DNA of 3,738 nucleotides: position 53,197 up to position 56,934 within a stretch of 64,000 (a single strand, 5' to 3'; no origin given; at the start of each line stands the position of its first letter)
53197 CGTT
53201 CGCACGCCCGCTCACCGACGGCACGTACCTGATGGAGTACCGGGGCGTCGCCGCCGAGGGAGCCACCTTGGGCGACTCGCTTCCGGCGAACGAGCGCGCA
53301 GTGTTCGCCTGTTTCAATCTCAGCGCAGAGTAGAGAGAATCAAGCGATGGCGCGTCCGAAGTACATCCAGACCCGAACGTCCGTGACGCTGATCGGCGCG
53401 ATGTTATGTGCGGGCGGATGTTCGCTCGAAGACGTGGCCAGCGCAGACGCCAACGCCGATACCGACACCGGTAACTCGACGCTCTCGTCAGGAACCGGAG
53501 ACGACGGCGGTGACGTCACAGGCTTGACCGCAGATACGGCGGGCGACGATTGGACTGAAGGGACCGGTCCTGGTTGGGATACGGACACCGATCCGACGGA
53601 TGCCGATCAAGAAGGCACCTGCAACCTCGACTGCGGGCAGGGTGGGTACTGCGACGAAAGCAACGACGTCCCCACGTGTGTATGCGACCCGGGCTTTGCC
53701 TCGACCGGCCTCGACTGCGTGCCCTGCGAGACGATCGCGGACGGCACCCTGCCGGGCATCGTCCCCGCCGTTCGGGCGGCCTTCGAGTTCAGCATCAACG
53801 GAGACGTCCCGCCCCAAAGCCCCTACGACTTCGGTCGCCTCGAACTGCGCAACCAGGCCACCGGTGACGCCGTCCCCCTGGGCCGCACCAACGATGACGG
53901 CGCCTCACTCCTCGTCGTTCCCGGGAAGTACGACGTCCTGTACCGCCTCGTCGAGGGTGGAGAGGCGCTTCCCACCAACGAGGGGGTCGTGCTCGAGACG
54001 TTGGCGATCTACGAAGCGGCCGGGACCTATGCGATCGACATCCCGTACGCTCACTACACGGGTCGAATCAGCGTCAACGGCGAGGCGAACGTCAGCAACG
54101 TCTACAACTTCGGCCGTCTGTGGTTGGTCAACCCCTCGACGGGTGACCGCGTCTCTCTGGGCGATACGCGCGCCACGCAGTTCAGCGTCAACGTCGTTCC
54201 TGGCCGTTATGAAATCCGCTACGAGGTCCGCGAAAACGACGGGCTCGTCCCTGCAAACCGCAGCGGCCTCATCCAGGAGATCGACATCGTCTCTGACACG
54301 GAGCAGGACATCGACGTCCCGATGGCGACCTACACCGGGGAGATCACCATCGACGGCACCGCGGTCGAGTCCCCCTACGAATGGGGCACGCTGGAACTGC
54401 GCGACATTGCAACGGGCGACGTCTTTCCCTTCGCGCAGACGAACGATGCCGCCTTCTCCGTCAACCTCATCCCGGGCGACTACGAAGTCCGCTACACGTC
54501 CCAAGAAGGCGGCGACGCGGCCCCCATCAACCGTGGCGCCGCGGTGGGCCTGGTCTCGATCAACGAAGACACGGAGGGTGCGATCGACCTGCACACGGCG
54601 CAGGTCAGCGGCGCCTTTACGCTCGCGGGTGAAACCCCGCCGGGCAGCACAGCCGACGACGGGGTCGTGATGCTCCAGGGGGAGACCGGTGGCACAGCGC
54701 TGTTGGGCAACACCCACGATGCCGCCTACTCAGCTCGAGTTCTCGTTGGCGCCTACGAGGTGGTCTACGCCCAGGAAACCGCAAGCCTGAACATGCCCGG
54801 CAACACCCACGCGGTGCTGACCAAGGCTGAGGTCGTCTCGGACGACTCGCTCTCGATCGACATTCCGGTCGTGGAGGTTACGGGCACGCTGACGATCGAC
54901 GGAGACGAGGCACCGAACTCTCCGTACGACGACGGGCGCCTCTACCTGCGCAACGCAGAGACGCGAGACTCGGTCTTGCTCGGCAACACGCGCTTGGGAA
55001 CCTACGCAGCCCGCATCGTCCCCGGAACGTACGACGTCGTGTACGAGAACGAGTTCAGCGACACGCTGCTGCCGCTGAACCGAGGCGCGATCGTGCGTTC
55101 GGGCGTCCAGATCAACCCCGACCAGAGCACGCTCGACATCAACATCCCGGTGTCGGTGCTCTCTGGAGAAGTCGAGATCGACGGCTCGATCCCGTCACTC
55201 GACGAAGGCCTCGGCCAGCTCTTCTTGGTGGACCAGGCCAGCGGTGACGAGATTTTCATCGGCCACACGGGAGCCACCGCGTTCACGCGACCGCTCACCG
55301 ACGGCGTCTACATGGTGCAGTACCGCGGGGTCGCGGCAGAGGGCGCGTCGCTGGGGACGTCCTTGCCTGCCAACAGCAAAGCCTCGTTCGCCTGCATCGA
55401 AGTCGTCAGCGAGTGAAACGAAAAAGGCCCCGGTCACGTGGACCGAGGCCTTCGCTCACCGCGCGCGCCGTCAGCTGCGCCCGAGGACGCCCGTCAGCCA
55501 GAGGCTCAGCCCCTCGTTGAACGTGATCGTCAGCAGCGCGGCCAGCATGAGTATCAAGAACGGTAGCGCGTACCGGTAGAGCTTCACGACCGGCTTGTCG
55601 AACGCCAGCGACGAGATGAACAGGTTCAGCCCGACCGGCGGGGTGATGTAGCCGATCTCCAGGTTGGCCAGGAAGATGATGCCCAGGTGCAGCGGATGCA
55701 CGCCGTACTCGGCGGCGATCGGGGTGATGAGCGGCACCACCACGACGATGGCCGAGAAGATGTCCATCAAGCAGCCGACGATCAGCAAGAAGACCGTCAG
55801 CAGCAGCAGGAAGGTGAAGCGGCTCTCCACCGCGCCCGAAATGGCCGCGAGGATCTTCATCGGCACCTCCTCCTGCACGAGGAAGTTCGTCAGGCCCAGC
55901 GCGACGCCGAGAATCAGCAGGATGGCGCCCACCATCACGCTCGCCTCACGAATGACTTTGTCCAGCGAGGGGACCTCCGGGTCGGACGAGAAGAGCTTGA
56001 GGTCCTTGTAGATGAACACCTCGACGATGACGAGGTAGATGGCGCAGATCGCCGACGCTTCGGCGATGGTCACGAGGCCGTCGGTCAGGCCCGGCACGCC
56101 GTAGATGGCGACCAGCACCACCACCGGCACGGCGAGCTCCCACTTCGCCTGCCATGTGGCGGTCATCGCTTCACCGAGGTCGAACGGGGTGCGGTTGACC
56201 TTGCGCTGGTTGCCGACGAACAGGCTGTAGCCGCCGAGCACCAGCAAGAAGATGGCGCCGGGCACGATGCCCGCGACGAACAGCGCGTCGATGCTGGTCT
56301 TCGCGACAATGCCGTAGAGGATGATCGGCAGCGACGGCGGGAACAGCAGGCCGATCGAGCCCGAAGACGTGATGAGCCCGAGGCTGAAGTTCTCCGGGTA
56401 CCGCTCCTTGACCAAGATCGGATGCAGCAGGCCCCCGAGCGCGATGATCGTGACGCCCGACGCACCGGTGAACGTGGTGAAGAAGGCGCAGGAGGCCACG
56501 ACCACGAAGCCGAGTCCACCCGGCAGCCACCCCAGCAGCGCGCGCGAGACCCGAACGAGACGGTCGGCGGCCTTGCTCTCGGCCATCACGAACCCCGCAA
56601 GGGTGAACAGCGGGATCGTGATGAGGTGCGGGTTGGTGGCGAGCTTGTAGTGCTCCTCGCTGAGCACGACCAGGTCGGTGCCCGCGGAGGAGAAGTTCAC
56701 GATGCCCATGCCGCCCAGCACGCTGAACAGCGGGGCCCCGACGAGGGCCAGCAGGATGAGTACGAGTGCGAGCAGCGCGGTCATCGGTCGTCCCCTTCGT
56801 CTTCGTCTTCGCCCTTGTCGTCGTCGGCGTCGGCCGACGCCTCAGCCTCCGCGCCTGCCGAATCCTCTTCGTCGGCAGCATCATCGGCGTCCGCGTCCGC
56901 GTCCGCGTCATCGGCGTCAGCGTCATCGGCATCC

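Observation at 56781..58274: DctQ-like TRAP small subunit with a ~250-aa acidic insertion carrying six FGGAFG motifs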

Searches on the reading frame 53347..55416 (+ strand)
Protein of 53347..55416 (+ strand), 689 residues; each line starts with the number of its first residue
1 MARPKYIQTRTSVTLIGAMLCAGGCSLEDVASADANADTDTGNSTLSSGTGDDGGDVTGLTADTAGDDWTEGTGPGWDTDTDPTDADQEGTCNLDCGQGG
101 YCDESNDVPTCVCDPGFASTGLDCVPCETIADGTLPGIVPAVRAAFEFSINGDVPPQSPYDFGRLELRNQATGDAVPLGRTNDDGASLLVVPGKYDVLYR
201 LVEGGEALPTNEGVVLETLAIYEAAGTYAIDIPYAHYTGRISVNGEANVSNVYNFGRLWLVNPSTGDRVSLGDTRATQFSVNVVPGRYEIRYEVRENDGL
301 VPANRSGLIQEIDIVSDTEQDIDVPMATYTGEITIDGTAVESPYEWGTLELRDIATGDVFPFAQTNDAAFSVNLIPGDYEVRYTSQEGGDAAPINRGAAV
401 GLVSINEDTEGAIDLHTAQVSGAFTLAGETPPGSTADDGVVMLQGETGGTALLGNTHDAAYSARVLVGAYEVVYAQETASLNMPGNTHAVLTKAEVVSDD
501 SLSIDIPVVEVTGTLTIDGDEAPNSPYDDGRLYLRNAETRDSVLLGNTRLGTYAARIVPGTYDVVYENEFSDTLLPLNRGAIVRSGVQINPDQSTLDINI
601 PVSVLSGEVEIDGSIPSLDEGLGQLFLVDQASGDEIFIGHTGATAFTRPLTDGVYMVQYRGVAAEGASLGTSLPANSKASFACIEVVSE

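Call 3: search_protein_families(library=pfam, proteins=[window:53347-55416:+], max_evalue=0.01)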
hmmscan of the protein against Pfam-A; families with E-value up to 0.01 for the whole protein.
window:53347-55416:+ (689 aa): 2 families
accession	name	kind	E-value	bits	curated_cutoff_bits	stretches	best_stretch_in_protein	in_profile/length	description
PF23194.1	NOMO_5th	-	0.00013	22.7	27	0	273-298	35-62/89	NOMO fifth transthyretin-like domain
PF04234.18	CopC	-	0.00016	23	23.3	0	260-299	37-81/92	CopC domain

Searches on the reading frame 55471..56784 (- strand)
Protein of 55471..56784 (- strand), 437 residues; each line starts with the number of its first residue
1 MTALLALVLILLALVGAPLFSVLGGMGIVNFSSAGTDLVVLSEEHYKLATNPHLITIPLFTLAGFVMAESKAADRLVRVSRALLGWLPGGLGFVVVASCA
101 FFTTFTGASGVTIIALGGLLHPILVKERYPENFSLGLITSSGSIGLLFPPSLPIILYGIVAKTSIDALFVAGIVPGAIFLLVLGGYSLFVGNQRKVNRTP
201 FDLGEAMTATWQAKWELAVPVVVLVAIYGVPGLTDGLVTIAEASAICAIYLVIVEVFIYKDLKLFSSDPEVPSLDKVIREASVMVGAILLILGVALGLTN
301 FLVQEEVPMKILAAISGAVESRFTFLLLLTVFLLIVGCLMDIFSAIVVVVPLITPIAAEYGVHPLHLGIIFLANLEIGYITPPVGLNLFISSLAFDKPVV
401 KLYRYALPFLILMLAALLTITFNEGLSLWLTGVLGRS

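Call 3: search_protein_families(library=pfam, proteins=[window:55471-56784:-], max_evalue=0.01)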
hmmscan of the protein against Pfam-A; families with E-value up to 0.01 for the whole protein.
window:55471-56784:- (437 aa): 1 family
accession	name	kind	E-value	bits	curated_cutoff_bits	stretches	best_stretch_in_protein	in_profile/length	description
PF06808.19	DctM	-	1.9e-74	251.4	23.8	1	8-424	3-411/413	Tripartite ATP-independent periplasmic transporter, DctM component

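Call 4: search_protein_families(library=ncbifam, proteins=[window:55471-56784:-], max_evalue=0.01)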
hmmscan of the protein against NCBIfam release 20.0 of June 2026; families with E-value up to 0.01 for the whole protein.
window:55471-56784:- (437 aa): 3 families
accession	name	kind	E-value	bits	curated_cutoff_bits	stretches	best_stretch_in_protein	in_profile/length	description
TIGR00786.1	dctM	subfamily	2.6e-94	316.2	268.45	1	16-430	1-404/405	TRAP transporter large permease subunit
NF011634.1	PRK15060.1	equivalog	3.1e-42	145.1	800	1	36-413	38-407/425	2,3-diketo-L-gulonate TRAP transporter large permease YiaN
TIGR02123.1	TRAP_fused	subfamily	1.3e-10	40.6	320.65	1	3-401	118-509/615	TRAP transporter fused permease subunit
